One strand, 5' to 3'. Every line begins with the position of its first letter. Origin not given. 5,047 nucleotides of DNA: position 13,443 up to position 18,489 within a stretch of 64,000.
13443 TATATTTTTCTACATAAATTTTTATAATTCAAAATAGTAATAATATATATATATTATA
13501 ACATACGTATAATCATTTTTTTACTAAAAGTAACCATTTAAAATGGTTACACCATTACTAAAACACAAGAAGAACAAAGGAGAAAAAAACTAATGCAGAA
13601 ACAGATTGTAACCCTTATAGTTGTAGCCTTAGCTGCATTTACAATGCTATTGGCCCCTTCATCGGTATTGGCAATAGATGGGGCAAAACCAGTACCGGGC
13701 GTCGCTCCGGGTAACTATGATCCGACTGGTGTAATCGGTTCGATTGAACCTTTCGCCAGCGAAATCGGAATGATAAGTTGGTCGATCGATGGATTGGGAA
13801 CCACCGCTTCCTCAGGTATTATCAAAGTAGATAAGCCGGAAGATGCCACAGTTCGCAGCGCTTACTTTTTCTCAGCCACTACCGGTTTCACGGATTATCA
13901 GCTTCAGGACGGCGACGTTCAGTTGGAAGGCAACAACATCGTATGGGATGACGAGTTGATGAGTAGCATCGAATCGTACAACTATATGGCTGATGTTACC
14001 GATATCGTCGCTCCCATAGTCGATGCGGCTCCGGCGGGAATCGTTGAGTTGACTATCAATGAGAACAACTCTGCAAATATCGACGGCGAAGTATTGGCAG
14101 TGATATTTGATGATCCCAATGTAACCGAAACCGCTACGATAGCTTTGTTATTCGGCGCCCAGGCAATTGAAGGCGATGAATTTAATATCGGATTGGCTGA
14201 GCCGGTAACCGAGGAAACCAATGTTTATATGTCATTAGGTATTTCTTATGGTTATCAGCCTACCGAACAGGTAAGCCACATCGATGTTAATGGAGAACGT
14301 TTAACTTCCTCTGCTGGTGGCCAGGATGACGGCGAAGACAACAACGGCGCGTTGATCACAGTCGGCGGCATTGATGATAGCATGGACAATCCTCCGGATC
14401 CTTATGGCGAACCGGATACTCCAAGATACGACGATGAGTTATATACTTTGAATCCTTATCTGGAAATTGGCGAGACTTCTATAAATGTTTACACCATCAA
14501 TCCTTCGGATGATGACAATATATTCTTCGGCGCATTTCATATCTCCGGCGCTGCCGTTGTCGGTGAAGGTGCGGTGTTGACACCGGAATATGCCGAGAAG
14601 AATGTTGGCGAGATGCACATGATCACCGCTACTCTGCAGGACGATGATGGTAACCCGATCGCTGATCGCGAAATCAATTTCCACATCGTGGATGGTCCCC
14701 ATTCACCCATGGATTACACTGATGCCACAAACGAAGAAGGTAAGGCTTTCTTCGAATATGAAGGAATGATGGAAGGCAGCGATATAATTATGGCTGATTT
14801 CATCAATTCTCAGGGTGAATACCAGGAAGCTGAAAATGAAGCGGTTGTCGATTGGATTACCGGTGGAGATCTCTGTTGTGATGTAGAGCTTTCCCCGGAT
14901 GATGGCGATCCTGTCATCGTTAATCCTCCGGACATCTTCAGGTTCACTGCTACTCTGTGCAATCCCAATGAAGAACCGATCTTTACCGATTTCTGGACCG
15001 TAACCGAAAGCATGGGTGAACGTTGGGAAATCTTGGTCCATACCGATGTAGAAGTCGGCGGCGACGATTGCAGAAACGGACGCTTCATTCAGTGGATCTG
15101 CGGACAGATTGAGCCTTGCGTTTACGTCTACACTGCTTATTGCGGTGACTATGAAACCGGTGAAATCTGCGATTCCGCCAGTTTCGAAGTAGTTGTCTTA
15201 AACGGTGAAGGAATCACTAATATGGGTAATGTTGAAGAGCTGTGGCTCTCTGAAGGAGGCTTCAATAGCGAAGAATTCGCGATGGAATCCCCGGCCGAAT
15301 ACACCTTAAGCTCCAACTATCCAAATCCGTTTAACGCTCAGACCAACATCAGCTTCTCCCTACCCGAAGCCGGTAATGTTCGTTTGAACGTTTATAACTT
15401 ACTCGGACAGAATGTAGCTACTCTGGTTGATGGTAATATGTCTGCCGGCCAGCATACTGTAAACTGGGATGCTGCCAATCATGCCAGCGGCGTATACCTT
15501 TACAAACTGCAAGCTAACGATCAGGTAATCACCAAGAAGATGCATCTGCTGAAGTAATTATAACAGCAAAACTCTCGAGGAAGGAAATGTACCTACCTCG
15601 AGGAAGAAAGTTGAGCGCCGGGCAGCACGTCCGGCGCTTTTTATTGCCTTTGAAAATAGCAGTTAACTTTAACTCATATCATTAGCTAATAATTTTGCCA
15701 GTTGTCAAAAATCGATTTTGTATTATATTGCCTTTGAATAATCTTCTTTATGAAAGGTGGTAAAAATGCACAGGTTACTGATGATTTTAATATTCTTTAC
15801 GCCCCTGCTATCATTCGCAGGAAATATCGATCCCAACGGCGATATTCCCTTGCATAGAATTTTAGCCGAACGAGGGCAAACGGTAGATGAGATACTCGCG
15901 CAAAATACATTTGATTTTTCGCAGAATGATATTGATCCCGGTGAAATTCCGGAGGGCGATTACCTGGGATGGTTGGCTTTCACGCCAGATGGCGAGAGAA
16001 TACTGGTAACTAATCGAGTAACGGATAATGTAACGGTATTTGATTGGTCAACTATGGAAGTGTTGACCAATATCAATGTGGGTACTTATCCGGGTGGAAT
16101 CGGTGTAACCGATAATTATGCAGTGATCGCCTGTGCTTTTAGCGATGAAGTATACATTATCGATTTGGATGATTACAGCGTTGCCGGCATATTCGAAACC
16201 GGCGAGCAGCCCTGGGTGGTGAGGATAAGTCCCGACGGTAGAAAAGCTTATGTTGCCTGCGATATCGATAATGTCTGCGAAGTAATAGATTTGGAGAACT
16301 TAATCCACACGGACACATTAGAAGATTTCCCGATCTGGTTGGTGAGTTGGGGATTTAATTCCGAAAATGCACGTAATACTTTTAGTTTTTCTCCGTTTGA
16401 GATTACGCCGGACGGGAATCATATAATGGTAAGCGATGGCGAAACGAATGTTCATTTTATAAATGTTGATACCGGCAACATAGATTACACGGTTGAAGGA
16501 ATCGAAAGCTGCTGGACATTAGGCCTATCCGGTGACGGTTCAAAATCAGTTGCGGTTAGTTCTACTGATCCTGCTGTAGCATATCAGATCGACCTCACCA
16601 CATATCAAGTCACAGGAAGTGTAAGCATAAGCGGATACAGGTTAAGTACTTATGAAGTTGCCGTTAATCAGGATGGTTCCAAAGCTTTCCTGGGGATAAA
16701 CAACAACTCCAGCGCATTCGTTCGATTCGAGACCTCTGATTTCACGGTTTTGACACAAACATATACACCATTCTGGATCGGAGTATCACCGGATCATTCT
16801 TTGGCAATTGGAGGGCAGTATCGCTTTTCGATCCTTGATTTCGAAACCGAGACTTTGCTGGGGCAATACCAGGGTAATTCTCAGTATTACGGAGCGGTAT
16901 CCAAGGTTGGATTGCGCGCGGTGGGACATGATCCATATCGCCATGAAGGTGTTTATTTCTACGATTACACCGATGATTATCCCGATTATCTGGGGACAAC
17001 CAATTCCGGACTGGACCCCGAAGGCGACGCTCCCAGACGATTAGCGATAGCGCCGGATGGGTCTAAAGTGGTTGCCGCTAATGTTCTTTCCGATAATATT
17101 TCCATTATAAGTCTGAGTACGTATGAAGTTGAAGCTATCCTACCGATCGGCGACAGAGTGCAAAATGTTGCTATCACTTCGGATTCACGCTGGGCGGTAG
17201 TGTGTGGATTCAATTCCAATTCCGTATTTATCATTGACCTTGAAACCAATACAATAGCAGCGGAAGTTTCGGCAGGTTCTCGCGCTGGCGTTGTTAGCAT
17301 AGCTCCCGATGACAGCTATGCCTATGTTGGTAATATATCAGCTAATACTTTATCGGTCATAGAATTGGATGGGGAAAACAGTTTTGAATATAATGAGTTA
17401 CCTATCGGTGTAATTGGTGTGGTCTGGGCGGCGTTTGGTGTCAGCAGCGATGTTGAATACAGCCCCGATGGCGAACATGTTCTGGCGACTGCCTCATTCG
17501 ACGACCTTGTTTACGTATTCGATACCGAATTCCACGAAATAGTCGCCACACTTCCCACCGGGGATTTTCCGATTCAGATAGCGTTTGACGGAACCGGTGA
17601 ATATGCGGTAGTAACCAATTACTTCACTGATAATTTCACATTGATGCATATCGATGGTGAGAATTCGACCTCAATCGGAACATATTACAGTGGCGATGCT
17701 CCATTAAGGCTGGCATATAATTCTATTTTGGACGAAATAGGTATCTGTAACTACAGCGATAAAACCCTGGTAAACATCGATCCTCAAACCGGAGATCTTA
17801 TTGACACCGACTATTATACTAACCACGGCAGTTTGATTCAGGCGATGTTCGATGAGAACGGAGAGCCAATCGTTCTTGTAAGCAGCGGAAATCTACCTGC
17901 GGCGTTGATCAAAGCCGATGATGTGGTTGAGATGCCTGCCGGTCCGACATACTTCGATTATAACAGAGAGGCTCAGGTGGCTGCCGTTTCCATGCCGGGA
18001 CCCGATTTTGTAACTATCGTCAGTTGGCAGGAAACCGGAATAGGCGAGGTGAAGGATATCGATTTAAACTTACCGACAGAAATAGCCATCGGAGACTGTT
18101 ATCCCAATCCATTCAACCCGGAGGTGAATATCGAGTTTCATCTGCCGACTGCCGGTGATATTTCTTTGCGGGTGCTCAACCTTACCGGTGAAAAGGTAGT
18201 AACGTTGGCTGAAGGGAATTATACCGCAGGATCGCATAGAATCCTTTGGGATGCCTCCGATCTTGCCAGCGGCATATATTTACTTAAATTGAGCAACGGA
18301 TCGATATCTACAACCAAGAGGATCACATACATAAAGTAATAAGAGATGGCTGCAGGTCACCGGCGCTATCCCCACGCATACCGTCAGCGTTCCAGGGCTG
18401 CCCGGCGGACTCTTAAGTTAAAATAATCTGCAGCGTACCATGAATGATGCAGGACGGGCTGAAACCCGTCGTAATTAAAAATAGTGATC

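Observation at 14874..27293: Conserved Cys-rich domain of about 110 aa in four paralogous T9SS cargo proteins, always just upstream of the T9SS sorting domain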

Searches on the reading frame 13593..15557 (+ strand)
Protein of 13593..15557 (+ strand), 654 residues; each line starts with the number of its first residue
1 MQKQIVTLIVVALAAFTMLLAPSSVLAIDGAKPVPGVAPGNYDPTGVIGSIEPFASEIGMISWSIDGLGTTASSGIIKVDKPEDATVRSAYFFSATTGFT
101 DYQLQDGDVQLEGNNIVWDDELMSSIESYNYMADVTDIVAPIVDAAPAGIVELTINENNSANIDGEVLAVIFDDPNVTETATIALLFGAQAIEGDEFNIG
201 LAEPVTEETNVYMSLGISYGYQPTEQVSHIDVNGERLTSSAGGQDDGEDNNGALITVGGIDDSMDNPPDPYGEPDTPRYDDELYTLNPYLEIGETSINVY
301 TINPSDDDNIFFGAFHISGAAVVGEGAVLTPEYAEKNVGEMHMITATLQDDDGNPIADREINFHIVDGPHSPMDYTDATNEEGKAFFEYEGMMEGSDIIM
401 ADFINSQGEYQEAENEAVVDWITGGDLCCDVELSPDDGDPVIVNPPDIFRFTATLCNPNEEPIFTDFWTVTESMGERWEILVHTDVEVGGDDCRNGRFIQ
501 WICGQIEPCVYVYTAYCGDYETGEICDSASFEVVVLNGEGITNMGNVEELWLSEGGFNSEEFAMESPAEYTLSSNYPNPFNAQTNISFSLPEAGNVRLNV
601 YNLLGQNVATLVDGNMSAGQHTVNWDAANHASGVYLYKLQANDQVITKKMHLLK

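Call 7: search_protein_families(library=pfam, proteins=[window:13593-15557:+], max_evalue=1)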
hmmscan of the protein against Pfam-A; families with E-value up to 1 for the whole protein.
window:13593-15557:+ (654 aa): 8 families
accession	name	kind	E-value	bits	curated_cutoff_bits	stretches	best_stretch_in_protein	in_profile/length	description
PF18962.6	Por_Secre_tail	-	1.2e-11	45.1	27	1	576-650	2-73/75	Secretion system C-terminal sorting domain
PF13860.13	FlgD_ig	-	8.2e-07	29.4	27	1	582-642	8-76/79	FlgD Ig-like domain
PF02369.22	Big_1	-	5.7e-06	26.8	34.9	1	342-403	19-80/93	Bacterial Ig-like domain (group 1)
PF02494.22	HYR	-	0.03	15.1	21.7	1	153-206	10-62/81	HYR domain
PF09134.16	Invasin_D3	-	0.032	15.2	33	0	340-383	20-61/98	Invasin, domain 3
PF16640.11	Big_3_5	-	0.072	14.1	35.5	0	337-416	9-81/88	Bacterial Ig-like domain (group 3)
PF13585.12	CHU_C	-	0.089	13.4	27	1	591-647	24-79/86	CHU_C Type IX secretion signal domain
PF16583.11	ZirS_C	-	0.14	12.1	26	1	289-365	13-88/145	Zinc-regulated secreted antivirulence protein C-terminal domain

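Call 8: search_protein_families(library=ncbifam, proteins=[window:13593-15557:+], max_evalue=1)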
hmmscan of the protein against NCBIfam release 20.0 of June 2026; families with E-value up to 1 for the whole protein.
window:13593-15557:+ (654 aa): 5 families
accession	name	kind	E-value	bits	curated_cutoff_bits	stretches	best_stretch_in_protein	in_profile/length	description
TIGR04183.1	Por_Secre_tail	domain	2.3e-13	49.9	23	1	576-650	2-69/72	T9SS type A sorting domain-containing protein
NF052323.1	T9SSA_dep_M6i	equivalog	1.4e-08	33.2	600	1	575-644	960-1029/1043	T9SS-dependent M6-like inactivated metalloprotease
NF038113.1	T9SSA_dep_M36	equivalog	1.5e-08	33.3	885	1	539-650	760-866/869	T9SS-dependent M36 family metallopeptidase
NF033707.1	T9SS_sortase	equivalog_domain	1.6e-06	26.1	420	1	573-643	999-1079/1095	type IX secretion system sortase PorU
NF005176.1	PRK06655.1-1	equivalog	0.0016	18.4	230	1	590-642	93-150/197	flagellar hook assembly protein FlgD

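Call 60: find_encoding_contigs(protein=window:13593-15557:+, flank=2000, max_places=3)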
Protein window:13593-15557:+ (654 aa): no gene with exactly this product is on record in the collection.

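Call 67: list_cluster_members(proteins=[window:13593-15557:+, window:18598-20154:-, window:21316-24279:-, window:26464-27621:+])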
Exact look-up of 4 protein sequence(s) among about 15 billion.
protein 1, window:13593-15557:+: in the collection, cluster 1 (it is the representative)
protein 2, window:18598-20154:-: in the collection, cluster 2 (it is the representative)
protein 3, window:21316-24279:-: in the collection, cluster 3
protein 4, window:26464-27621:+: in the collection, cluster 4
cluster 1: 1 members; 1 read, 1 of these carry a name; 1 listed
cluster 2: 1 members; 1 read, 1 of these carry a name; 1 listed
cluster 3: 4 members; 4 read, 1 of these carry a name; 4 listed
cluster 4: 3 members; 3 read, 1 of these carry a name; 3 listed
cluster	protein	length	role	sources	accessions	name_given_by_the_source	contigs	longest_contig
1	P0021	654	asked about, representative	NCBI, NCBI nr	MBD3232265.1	MAG: T9SS type A sorting domain-containing protein [candidate division Zixibacteria ... | T9SS type A sorting domain-containing protein [candidate division Zixibacteria bacterium]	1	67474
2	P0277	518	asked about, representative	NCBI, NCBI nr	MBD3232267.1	MAG: T9SS type A sorting domain-containing protein [candidate division Zixibacteria ... | T9SS type A sorting domain-containing protein [candidate division Zixibacteria bacterium]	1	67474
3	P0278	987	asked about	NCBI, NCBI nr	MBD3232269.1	MAG: S8 family serine peptidase [candidate division Zixibacteria bacterium] | S8 family serine peptidase [candidate division Zixibacteria bacterium]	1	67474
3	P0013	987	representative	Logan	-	-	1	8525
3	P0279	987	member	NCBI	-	-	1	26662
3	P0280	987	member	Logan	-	-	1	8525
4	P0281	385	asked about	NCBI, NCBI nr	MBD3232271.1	MAG: T9SS type A sorting domain-containing protein [candidate division Zixibacteria ... | T9SS type A sorting domain-containing protein [candidate division Zixibacteria bacterium]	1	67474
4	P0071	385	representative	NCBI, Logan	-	-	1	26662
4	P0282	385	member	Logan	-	-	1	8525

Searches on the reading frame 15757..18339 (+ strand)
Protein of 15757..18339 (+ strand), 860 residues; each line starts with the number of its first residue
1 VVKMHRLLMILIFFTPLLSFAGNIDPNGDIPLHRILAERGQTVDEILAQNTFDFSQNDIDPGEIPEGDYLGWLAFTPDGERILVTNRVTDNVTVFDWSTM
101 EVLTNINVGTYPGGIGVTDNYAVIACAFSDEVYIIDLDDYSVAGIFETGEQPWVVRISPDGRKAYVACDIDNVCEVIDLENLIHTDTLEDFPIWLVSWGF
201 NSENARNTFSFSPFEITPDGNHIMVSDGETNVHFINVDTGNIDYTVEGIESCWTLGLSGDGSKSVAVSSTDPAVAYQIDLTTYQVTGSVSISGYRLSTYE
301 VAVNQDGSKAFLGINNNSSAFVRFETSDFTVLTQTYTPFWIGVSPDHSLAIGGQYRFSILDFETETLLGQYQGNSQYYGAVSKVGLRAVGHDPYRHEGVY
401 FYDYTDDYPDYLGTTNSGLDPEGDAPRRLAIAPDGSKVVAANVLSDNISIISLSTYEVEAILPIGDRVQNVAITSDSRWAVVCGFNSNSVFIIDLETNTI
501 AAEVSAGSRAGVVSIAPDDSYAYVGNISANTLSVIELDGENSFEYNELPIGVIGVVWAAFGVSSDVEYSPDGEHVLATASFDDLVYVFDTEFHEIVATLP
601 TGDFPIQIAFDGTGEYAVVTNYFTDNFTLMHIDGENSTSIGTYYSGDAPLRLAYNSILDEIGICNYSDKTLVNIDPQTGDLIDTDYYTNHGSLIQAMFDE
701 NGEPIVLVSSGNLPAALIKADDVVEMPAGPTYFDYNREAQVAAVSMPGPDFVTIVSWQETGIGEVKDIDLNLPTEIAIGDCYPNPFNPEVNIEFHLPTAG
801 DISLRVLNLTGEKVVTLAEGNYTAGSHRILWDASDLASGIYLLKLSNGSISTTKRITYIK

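Call 7: search_protein_families(library=pfam, proteins=[window:15757-18339:+], max_evalue=1)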
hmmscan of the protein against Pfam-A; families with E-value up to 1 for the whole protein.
window:15757-18339:+ (860 aa): 15 families
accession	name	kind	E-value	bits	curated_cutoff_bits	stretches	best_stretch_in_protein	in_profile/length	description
PF25174.1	Beta-prop_THOC3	-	8.8e-19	68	305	3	565-631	51-116/272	THOC3 beta-propeller domain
PF10282.15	Lactonase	-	9.5e-16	58.4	21.7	3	474-636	151-324/344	Lactonase, 7-bladed beta-propeller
PF21783.3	YNCE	-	6.7e-13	49.1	27.1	2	76-119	292-335/339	YNCE-like beta-propeller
PF18962.6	Por_Secre_tail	-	3.6e-12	46.8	27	1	782-856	2-73/75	Secretion system C-terminal sorting domain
PF02239.22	Cytochrom_D1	-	4.1e-08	32.6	25.5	2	450-536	19-105/368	Cytochrome D1 heme domain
PF23414.1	Beta-prop_EML_2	-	2.6e-07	30.7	90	1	481-591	14-111/266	Echinoderm microtubule-associated protein second beta-propeller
PF24814.1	WD40_Prp19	-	0.00042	19.9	320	0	564-620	181-238/281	Prp19 WD40 domain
PF13860.13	FlgD_ig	-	0.004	17.6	27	1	791-846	13-74/79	FlgD Ig-like domain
PF13570.13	Beta-prop_ACSF4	-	0.0044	16.9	133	1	434-508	17-91/329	Beta-alanine-activating enzyme, beta-propeller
PF24817.1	WD40_WDHD1_1st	-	0.0052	16.4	109.9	0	565-598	227-259/291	WDHD1 first WD40 domain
PF12894.13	ANAPC4_WD40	-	0.0073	17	22.9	0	212-243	42-73/91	Anaphase-promoting complex subunit 4 WD40 domain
PF25168.1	Beta-prop_WDR36-Utp21_2nd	-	0.011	15.5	84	0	564-620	244-299/335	WDR36/Utp21 second beta-propeller domain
PF00400.38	WD40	-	0.024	15.7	27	1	564-589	15-39/39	WD domain, G-beta repeat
PF23775.1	Beta-prop_RIG_2nd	-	0.17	11.7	80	0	565-599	219-253/278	RIG second beta-propeller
PF22839.2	DUF7015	-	0.25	12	35.2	0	273-290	42-59/100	Domain of unknown function (DUF7015)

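Call 8: search_protein_families(library=ncbifam, proteins=[window:15757-18339:+], max_evalue=1)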
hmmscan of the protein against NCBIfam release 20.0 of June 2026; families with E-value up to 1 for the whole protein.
window:15757-18339:+ (860 aa): 14 families
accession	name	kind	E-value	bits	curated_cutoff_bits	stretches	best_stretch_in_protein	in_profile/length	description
TIGR03866.1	PQQ_ABC_repeats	subfamily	2.2e-34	118.9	287.3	3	79-181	10-114/310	PQQ-dependent catabolism-associated beta-propeller protein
TIGR02276.1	beta_rpt_yvtn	repeat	1.1e-28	98.9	27.85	5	77-117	1-41/42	beta-propeller repeat protein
NF052460.1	L-NosZ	equivalog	1.6e-26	92.9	700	3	72-183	136-249/480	clade III lactonase-type nitrous-oxide reductase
NF052340.1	hydrazine_beta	equivalog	1.8e-26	93.1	560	2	74-179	39-148/372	hydrazine synthase subunit beta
NF052342.1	hydrazine_BC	exception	2.6e-16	59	1250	2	73-178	44-153/690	hydrazine synthase subunit beta-gamma fusion subunit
TIGR04183.1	Por_Secre_tail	domain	5.2e-10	39.2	23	1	782-856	2-69/72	T9SS type A sorting domain-containing protein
NF048007.1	MmpL3Stblzr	equivalog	1.8e-09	37.2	600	2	42-167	21-150/366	MmpL3/TtfA transport complex stabilizer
TIGR03907.1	QH_beta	equivalog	8.6e-09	35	223.2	2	487-577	10-97/338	quinohemoprotein amine dehydrogenase subunit beta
NF038113.1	T9SSA_dep_M36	equivalog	2.1e-06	26.2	885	1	781-856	795-866/869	T9SS-dependent M36 family metallopeptidase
NF052323.1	T9SSA_dep_M6i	equivalog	4.7e-06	24.9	600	1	782-846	961-1025/1043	T9SS-dependent M6-like inactivated metalloprotease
NF052280.1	7_blade_YncE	equivalog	9.2e-06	24.7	400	1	74-168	222-317/338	7-bladed beta-propeller protein YncE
NF038117.1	choice_anch_I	subfamily_domain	0.0002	20.3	300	1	72-181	99-206/458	choice-of-anchor I family protein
NF008258.1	PRK11028.1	equivalog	0.00062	19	370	1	497-647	167-321/330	6-phosphogluconolactonase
TIGR02122.1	TRAP_TAXI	subfamily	0.04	12.8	84.35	1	705-768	75-139/320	TAXI family TRAP transporter solute-binding subunit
